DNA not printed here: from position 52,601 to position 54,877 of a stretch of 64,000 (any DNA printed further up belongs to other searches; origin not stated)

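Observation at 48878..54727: Three-component Gtr-like glycosylation module (GtrA flippase-like, GtrB/ArnC-like GT2, large GT-C candidate) with an embedded AsnB amidotransferase and methyltransferase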

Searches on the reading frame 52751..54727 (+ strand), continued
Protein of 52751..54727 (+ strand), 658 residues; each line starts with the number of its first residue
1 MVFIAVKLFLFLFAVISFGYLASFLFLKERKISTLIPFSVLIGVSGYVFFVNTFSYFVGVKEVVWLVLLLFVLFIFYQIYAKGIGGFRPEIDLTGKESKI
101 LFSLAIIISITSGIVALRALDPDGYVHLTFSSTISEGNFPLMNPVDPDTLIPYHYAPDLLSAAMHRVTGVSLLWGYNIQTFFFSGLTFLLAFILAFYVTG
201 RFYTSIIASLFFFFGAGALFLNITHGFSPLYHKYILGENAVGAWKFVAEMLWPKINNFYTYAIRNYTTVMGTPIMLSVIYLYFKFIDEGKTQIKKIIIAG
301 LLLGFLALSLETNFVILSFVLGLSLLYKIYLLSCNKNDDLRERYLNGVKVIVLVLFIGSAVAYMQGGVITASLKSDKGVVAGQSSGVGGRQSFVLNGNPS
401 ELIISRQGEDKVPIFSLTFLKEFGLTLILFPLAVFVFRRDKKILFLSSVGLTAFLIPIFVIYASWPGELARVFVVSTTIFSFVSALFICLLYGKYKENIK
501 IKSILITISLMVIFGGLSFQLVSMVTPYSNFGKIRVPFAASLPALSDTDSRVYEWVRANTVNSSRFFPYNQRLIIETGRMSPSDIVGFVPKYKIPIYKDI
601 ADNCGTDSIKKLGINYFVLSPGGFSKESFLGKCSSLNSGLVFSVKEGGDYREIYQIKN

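Call 39: find_encoding_contigs(protein=P0016, flank=8000, max_places=1)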
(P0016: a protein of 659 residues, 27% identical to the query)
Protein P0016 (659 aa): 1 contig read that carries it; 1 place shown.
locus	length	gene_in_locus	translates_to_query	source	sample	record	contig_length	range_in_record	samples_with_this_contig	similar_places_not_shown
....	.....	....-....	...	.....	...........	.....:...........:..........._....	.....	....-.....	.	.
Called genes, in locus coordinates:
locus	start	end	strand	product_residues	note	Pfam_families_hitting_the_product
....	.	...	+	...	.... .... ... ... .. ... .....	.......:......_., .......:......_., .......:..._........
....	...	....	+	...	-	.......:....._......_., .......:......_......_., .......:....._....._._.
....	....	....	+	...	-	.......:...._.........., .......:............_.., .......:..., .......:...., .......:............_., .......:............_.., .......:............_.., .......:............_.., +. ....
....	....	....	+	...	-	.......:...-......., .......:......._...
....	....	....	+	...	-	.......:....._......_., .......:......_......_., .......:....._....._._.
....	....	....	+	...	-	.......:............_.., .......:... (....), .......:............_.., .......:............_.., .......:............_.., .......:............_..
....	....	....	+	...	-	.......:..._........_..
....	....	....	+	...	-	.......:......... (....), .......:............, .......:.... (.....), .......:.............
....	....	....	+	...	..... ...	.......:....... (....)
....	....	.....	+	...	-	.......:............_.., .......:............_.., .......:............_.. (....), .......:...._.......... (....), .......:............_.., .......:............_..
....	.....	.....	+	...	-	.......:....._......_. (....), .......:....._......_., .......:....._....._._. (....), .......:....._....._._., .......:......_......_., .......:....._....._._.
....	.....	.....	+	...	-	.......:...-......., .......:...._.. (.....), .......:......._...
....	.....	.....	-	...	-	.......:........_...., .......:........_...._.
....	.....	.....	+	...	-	-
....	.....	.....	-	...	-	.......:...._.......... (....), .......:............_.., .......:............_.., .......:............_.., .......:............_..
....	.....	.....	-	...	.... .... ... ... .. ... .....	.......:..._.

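Call 40: find_encoding_contigs(protein=P0017, flank=8000, max_places=1)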
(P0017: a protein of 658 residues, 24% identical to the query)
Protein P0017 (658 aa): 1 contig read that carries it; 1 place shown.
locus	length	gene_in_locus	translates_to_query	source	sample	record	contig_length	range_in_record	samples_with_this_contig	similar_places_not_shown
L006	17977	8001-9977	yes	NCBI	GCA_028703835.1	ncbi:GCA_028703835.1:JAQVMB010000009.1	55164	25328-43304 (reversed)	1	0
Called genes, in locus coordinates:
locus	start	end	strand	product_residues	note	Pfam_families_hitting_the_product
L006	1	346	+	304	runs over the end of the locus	PF00106:adh_short (weak), PF01073:3Beta_HSD, PF01370:Epimerase, PF02719:Polysacc_synt_2, PF04321:RmlD_sub_bind, PF13460:NAD_binding_10 (weak), PF16363:GDP_Man_Dehyd, PF07993:NAD_binding_4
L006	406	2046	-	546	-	PF00890:FAD_binding_2 (faint), PF01593:Amino_oxidase, PF01946:Thi4 (faint), PF13450:NAD_binding_8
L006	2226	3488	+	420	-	PF03446:NAD_binding_2, PF03721:UDPG_MGDP_dh_N, PF00984:UDPG_MGDP_dh, PF03720:UDPG_MGDP_dh_C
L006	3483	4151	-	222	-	PF13489:Methyltransf_23, PF08241:Methyltransf_11, PF08242:Methyltransf_12, PF13649:Methyltransf_25, PF13847:Methyltransf_31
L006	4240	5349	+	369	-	PF13439:Glyco_transf_4, PF13579:Glyco_trans_4_4, PF20706:GT4-conflict, PF00534:Glycos_transf_1, PF13692:Glyco_trans_1_4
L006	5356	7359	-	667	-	PF00155:Aminotran_1_2 (faint), PF01041:DegT_DnrJ_EryC1, PF00535:Glycos_transf_2, PF13641:Glyco_tranf_2_3 (weak)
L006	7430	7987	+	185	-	PF00132:Hexapep, PF14602:Hexapep_2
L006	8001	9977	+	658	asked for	-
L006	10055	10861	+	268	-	PF08241:Methyltransf_11, PF13649:Methyltransf_25 (weak), PF13489:Methyltransf_23, PF13847:Methyltransf_31 (weak)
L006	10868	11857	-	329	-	PF08003:Methyltransf_9, PF13489:Methyltransf_23, PF08241:Methyltransf_11, PF08242:Methyltransf_12, PF13649:Methyltransf_25, PF13847:Methyltransf_31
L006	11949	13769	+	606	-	PF00664:ABC_membrane, PF00005:ABC_tran, PF02463:SMC_N (faint)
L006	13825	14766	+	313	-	PF01522:Polysacc_deac_1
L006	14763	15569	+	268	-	PF00551:Formyl_trans_N (weak)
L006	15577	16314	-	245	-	PF13489:Methyltransf_23, PF08241:Methyltransf_11, PF08242:Methyltransf_12, PF13649:Methyltransf_25, PF13847:Methyltransf_31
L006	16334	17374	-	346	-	PF08241:Methyltransf_11 (faint), PF13489:Methyltransf_23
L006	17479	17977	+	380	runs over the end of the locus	-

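Call 41: find_encoding_contigs(protein=P0004, flank=10000, max_places=1)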
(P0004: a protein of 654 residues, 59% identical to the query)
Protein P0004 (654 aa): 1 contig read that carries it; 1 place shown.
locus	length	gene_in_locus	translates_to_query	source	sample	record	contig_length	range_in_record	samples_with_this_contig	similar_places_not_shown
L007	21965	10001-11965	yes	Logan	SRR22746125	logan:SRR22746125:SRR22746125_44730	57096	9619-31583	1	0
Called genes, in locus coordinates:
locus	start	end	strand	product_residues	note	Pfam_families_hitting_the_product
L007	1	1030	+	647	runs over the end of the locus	PF04055:Radical_SAM, PF01541:GIY-YIG, PF16199:Radical_SAM_C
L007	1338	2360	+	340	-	PF01073:3Beta_HSD, PF01370:Epimerase, PF02719:Polysacc_synt_2, PF07993:NAD_binding_4 (faint), PF13460:NAD_binding_10 (weak), PF16363:GDP_Man_Dehyd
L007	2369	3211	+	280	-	PF03721:UDPG_MGDP_dh_N, PF00984:UDPG_MGDP_dh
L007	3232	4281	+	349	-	PF00534:Glycos_transf_1, PF13692:Glyco_trans_1_4, PF13524:Glyco_trans_1_2 (weak)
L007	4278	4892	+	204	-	PF13489:Methyltransf_23, PF08241:Methyltransf_11, PF08242:Methyltransf_12 (faint), PF13649:Methyltransf_25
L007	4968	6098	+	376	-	PF00534:Glycos_transf_1, PF13692:Glyco_trans_1_4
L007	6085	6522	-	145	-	-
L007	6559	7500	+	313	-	PF00535:Glycos_transf_2, PF10111:Glyco_tranf_2_2 (faint)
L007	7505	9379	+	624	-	PF13522:GATase_6, PF13537:GATase_7, PF00733:Asn_synthase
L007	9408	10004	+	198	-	PF08241:Methyltransf_11, PF13489:Methyltransf_23, PF08242:Methyltransf_12 (weak), PF13649:Methyltransf_25 (faint)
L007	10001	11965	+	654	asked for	-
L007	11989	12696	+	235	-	PF13489:Methyltransf_23, PF13847:Methyltransf_31 (weak), PF08241:Methyltransf_11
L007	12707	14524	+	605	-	-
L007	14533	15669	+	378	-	PF01075:Glyco_transf_9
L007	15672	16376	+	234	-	PF05711:TylF, PF13578:Methyltransf_24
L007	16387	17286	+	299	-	PF13489:Methyltransf_23, PF08241:Methyltransf_11, PF13649:Methyltransf_25 (weak)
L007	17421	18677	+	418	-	PF08323:Glyco_transf_5 (faint), PF13439:Glyco_transf_4, PF13477:Glyco_trans_4_2 (faint), PF13579:Glyco_trans_4_4, PF20706:GT4-conflict (weak), PF00534:Glycos_transf_1, PF13692:Glyco_trans_1_4, PF13524:Glyco_trans_1_2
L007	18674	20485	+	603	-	-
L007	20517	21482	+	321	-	PF13580:SIS_2 (faint), PF01380:SIS, PF00571:CBS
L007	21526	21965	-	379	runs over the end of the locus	PF01943:Polysacc_synt, PF13440:Polysacc_synt_3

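Call 50: fold_search(model_id=the predicted structure, library=pdb)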
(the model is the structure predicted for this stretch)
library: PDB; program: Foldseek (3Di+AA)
matches with E <= 10: 439; with E <= 0.001: 9
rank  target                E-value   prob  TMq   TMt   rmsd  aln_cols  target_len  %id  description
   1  7zlg_A                3.9e-08  1.00  0.38  0.38  15.6       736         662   14  Cryo-EM structure of C-mannosyltransferase CeDPY19, in complex with acceptor peptide and bound to CMT2-Fab and anti-Fa (released 2023-01-11)
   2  7zli_A                1.0e-07  1.00  0.38  0.37  15.4       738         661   14  Cryo-EM structure of C-mannosyltransferase CeDPY19, in complex with Dol25-P-Man and bound to CMT2-Fab and anti-Fab nan (released 2023-01-11)
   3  7zlh_A                4.3e-07  1.00  0.38  0.38  15.4       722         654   14  Cryo-EM structure of C-mannosyltransferase CeDPY19, in apo state, bound to CMT2-Fab and anti-Fab nanobody (released 2023-01-11)
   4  6ftg_5                6.1e-07  1.00  0.43  0.44  12.7       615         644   13  Subtomogram average of OST-containing ribosome-translocon complexes from canine rough microsomal membranes (released 2018-03-21)
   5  8if8_C                6.9e-07  1.00  0.51  0.55  13.4       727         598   10  Arabinosyltransferase AftA (released 2023-05-31)
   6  8b6l_I                8.9e-07  1.00  0.44  0.43  10.7       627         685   11  Subtomogram average of the human Sec61-TRAP-OSTA-translocon (released 2022-12-07)
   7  8if8_B                1.1e-06  1.00  0.52  0.55  13.2       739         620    9  Arabinosyltransferase AftA (released 2023-05-31)
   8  6s7t_A                6.7e-06  1.00  0.45  0.43   9.1       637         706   12  Cryo-EM structure of human oligosaccharyltransferase complex OST-B (released 2019-12-18)
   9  3rce_A                9.7e-05  1.00  0.35  0.34  13.7       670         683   10  Bacterial oligosaccharyltransferase PglB (released 2011-06-15)
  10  7bvf_A                1.6e-02  0.99  0.34  0.22  20.4       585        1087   13  Cryo-EM structure of Mycobacterium tuberculosis arabinosyltransferase EmbA-EmbB-AcpM2 in complex with ethambutol (released 2020-04-29)
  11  7bvc_B                2.1e-02  0.99  0.36  0.24  18.5       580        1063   12  Cryo-EM structure of Mycobacterium smegmatis arabinosyltransferase EmbA-EmbB-AcpM2 in complex with ethambutol (released 2020-04-29)
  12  6x0o                  3.6e-02  0.99  0.36  0.25  20.5       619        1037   11  Single-Particle Cryo-EM Structure of Arabinosyltransferase EmbB from Mycobacterium smegmatis (released 2020-06-10)
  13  6vbg_A                6.8e-02  0.18  0.10  0.14  25.2       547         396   10  Lactose permease complex with thiodigalactoside and nanobody 9043 (released 2020-11-25)
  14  9old                  6.8e-02  0.15  0.09  0.12  24.9       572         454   11  Crystal structure of alpha-NPG-bound D59C MelBSt (released 2026-02-04)
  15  6p25_A                8.4e-02  0.99  0.26  0.23  13.0       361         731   14  Structure of S. cerevisiae protein O-mannosyltransferase Pmt1-Pmt2 complex bound to the sugar donor and a peptide acce (released 2019-07-10)
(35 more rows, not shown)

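Call 59: find_related_loci(query=A1, collection=genome_contigs, flank=10000)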
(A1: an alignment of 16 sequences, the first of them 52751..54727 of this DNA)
Query A1 (658 aa) in genome_contigs; peptide patterns used: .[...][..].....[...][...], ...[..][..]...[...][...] (x = any residue, [..] = any of these).
35 stretches matched a pattern; 25 encode a relative of the query (tblastn E <= 1e-3); 24 distinct loci.
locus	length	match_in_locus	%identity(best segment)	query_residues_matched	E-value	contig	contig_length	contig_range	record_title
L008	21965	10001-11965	50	1-658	0e+0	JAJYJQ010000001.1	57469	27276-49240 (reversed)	MAG: bacterium isolate DBS2-1.bin164 NODE_887_length_57469_cov_1.763768, whole genome shotgun sequence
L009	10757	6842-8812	37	10-658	3e-120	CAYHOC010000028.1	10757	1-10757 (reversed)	MAG TPA_asm: uncultured Gammaproteobacteria bacterium isolate ERP119705_co14_526 genome assembly, contig: NODE_8379_leng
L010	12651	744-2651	39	14-656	8e-115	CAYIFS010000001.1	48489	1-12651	MAG TPA_asm: uncultured Candidatus Saccharibacteria bacterium isolate ERP119705_co18_679 genome assembly, contig: NODE_6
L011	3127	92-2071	37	6-657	8e-106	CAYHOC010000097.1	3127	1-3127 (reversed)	MAG TPA_asm: uncultured Gammaproteobacteria bacterium isolate ERP119705_co14_526 genome assembly, contig: NODE_73417_len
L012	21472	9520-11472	31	2-657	2e-84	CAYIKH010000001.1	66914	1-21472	MAG TPA_asm: uncultured Candidatus Saccharibacteria bacterium isolate ERP119705_co21_58 genome assembly, contig: NODE_32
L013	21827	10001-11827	34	18-635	2e-81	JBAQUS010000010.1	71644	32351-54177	MAG: Minisyncoccia bacterium isolate MFD03283_ilm_asm_bin6 k127_46274, whole genome shotgun sequence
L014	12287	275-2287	30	1-656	6e-55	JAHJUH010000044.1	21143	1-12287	MAG: Patescibacteria group bacterium isolate OS_PC_MetaG.mb.97 OS_PC_MetaG.mb.97_k141_145329, whole genome shotgun seque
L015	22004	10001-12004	29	1-658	7e-51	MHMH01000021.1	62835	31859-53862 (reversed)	MAG: Candidatus Nealsonbacteria bacterium RIFCSPLOWO2_01_FULL_43_32 rifcsplowo2_01_scaffold_883, whole genome shotgun se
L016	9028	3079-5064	27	19-658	1e-48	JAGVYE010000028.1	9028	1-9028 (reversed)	Candidatus Woesearchaeota archaeon isolate RIFCSPHIGHO2_02_FULL_38_13 rifcsphigho2_02_scaffold_17425, whole genome shotg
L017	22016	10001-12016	29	1-656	1e-48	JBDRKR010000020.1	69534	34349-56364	MAG: Candidatus Nealsonbacteria bacterium isolate MEGAHIT-group-1.73 k141_4098910, whole genome shotgun sequence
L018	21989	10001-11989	29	18-657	1e-47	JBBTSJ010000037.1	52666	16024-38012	MAG: Patescibacteria group bacterium isolate H43-bin029_1 H43_bin029_1_000000000037, whole genome shotgun sequence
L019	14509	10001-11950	24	18-658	1e-37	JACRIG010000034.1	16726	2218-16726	MAG: Candidatus Peregrinibacteria bacterium isolate NC_groundwater_1797_Pr3_B-0.1um_56_8 SR-2_scaffold_141_1309434, whol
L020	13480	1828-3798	27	18-658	5e-37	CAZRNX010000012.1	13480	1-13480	MAG TPA_asm: uncultured Candidatus Saccharibacteria bacterium isolate SRP124282_co8_23 genome assembly, contig: NODE_703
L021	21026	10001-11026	23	123-455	3e-8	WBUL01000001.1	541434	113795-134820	MAG: Anaerolineae bacterium isolate SB15 contig_1, whole genome shotgun sequence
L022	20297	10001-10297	30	123-218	2e-7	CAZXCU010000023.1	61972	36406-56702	MAG TPA_asm: uncultured Anaerolineae bacterium isolate SRP287051_co1_160 genome assembly, contig: NODE_990_length_61972_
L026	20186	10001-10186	34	123-190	2e-4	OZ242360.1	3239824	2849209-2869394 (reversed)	MAG: Chloroflexota bacterium isolate 96c89a91-56bf-49b9-8890-dc7aad1d8409 genome assembly, chromosome: 1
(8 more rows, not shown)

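Call 84: search_protein_families(library=pfam, proteins=[L026:9617-12703:+, L021:9653-12112:+, L016:3079-5064:+, L016:1265-3019:+, L002:9081-10007:+], max_evalue=0.01)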
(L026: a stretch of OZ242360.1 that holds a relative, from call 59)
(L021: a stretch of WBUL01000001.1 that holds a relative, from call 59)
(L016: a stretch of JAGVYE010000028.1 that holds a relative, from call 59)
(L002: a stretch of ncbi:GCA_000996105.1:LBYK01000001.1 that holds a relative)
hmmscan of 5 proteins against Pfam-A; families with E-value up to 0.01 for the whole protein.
L026:9617-12703:+ (1028 aa): 0 families

L021:9653-12112:+ (819 aa): 0 families

L016:3079-5064:+ (662 aa): 1 family
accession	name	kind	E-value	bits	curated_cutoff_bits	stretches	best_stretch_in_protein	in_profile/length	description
PF01757.29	Acyl_transf_3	-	0.0085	15.6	31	1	407-511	131-233/326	Acyltransferase domain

L016:1265-3019:+ (585 aa): 0 families

L002:9081-10007:+ (308 aa): 3 families
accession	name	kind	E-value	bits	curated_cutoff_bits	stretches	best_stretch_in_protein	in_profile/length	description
PF00535.33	Glycos_transf_2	-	4.1e-18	66.3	23.3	1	14-132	2-125/168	Glycosyl transferase family 2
PF10111.15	Glyco_tranf_2_2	-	2.9e-06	27.4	27.3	0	14-103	2-97/276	Glycosyltransferase like family 2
PF13641.12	Glyco_tranf_2_3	-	1.3e-05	25.8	27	1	14-98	5-97/230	Glycosyltransferase like family 2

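Call 87: search_solved_structures(query=L002:9081-10007:+, max_evalue=0.001)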
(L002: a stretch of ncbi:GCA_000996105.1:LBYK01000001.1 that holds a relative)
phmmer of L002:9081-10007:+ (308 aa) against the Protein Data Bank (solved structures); distinct sequences matched with E-value up to 0.001: 3.
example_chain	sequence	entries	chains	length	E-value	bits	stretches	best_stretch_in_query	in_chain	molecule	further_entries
5tze_C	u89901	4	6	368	2.8e-07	33.1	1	13-105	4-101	Glycosyl transferase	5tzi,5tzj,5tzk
5tz8_A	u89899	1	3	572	1.4e-06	30.8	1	13-105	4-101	Glycosyl transferase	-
5mlz_A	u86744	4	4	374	0.00019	23.8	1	12-154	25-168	Dolichol monophosphate mannose synthase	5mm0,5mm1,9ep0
